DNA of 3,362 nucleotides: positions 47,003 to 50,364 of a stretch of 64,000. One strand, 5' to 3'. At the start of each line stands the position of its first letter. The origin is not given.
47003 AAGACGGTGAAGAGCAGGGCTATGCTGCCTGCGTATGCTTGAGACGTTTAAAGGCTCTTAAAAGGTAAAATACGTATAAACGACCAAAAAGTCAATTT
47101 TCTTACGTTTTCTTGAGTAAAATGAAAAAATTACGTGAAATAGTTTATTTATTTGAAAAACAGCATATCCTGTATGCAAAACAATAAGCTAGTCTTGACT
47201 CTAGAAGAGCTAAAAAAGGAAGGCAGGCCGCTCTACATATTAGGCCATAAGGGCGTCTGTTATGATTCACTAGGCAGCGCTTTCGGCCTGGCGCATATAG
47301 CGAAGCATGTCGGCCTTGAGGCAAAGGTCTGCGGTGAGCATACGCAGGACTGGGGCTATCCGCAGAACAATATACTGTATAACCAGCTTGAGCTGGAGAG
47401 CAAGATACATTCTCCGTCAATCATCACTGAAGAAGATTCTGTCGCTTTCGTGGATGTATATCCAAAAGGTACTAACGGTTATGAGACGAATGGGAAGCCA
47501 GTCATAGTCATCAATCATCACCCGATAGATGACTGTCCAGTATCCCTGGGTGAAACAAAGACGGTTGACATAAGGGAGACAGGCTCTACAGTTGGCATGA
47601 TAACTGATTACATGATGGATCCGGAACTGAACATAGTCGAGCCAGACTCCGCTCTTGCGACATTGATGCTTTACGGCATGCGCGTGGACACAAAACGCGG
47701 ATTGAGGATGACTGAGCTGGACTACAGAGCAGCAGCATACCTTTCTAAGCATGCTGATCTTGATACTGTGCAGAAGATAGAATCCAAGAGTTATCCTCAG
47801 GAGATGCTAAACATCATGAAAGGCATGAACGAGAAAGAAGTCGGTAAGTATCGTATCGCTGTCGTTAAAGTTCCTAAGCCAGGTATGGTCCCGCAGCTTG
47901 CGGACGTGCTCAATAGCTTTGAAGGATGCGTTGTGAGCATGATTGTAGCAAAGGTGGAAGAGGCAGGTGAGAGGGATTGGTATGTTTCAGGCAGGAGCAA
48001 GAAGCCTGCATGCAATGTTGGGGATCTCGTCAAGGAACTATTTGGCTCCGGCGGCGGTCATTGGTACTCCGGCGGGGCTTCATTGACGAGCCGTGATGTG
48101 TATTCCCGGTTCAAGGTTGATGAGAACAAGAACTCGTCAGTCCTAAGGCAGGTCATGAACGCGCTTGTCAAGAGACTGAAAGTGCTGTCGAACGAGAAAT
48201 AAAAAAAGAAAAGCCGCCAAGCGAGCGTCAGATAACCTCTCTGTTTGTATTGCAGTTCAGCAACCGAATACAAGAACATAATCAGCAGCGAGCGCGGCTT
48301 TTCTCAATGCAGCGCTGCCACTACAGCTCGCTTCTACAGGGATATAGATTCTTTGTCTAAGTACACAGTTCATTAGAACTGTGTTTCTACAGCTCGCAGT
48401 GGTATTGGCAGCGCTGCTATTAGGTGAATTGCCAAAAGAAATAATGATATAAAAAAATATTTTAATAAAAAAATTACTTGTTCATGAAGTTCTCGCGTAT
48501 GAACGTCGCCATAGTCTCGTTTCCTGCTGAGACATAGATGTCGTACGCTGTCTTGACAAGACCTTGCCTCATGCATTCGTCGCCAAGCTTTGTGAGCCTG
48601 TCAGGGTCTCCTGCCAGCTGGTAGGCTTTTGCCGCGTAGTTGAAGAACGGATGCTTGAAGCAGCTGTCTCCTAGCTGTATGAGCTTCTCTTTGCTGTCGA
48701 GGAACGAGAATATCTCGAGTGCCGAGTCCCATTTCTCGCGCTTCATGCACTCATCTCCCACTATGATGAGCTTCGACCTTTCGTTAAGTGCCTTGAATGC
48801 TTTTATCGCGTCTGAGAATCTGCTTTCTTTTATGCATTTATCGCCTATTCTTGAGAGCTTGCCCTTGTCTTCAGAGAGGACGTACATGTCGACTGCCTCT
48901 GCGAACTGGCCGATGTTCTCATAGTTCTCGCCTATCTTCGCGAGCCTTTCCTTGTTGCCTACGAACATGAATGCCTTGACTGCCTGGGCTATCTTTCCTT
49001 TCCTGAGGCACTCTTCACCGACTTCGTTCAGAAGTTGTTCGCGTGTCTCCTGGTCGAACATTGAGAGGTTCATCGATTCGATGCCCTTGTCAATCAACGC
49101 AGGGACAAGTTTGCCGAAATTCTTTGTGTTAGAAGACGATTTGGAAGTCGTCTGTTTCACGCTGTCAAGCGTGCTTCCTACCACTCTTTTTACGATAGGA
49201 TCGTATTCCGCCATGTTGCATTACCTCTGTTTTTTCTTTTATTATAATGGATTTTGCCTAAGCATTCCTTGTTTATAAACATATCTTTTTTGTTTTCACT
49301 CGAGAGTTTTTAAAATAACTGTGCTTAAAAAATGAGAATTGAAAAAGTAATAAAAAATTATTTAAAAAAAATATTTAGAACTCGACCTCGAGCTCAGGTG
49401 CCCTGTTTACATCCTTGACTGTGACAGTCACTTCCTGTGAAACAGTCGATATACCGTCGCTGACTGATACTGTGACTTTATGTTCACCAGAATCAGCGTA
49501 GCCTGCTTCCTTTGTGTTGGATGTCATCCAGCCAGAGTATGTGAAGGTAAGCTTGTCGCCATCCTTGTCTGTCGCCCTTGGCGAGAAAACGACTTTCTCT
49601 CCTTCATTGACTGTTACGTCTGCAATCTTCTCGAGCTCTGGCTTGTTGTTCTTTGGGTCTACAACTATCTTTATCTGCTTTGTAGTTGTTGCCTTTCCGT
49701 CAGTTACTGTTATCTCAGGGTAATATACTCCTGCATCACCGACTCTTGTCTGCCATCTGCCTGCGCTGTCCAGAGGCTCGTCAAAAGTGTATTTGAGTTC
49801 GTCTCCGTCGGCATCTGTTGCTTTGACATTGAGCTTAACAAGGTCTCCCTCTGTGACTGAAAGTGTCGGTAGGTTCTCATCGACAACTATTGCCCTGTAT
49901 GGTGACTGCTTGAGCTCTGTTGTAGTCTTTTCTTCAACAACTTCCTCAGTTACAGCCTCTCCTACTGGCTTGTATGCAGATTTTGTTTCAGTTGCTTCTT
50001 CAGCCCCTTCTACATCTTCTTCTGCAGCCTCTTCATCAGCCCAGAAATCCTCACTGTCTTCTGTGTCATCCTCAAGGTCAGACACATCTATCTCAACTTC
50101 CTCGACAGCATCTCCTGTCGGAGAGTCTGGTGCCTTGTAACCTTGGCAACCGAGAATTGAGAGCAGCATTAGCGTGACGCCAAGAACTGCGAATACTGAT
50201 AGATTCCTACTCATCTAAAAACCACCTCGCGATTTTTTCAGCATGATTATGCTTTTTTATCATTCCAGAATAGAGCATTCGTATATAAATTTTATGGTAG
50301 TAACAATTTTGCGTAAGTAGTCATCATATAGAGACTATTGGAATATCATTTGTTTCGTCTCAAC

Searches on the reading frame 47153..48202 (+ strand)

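Call 41: search_protein_families(library=pfam, proteins=[window:47153-48202:+])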
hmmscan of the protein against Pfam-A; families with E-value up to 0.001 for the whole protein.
window:47153-48202:+ (349 aa): 2 families
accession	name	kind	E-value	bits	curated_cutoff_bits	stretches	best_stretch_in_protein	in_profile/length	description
PF01368.27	DHH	-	3e-09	37.7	28.1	1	28-176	3-125/125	DHH family, N-terminal domain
PF02272.25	DHHA1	-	1.1e-06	29.5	25.9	1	239-315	11-87/102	DHHA1 domain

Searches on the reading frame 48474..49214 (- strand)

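Call 41: search_protein_families(library=pfam, proteins=[window:48474-49214:-])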
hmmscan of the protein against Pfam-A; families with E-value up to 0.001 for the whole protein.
window:48474-49214:- (246 aa): 4 families
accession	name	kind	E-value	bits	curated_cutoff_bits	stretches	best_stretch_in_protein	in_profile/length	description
PF00637.26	Clathrin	-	7.5e-07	29.4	29.6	0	129-217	54-138/143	Region in Clathrin and VPS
PF07719.23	TPR_2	-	6e-06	26.4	27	0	91-111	4-24/34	Tetratricopeptide repeat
PF24762.1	TPR_IF140-IFT172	-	2e-05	23.9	26.8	0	48-95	393-443/486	IF140/IFT172 TPR domain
PF00515.34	TPR_1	-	0.00033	20.8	27.8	0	121-141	5-25/34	Tetratricopeptide repeat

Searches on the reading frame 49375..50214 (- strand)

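Call 41: search_protein_families(library=pfam, proteins=[window:49375-50214:-])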
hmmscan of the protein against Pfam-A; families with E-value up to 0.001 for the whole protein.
window:49375-50214:- (279 aa): 6 families
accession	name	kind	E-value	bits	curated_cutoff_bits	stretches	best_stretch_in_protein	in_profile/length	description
PF17803.7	Cadherin_4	-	6e-08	33.5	25.1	0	180-226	2-51/71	Bacterial cadherin-like domain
PF00801.26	PKD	-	2.6e-07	31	23.5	1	202-266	11-80/80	PKD domain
PF18911.6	PKD_4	-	1.8e-05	25.1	27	0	189-266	1-85/85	PKD domain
PF17963.7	Big_9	-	1.9e-05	25.9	23.6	0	189-265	1-89/89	Bacterial Ig domain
PF05345.18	He_PIG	-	0.00015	22.5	24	0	194-266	4-95/96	Putative Ig domain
PF19410.4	DUF5980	-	0.00039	21.2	27.1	0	160-186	68-94/97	Family of unknown function (DUF5980)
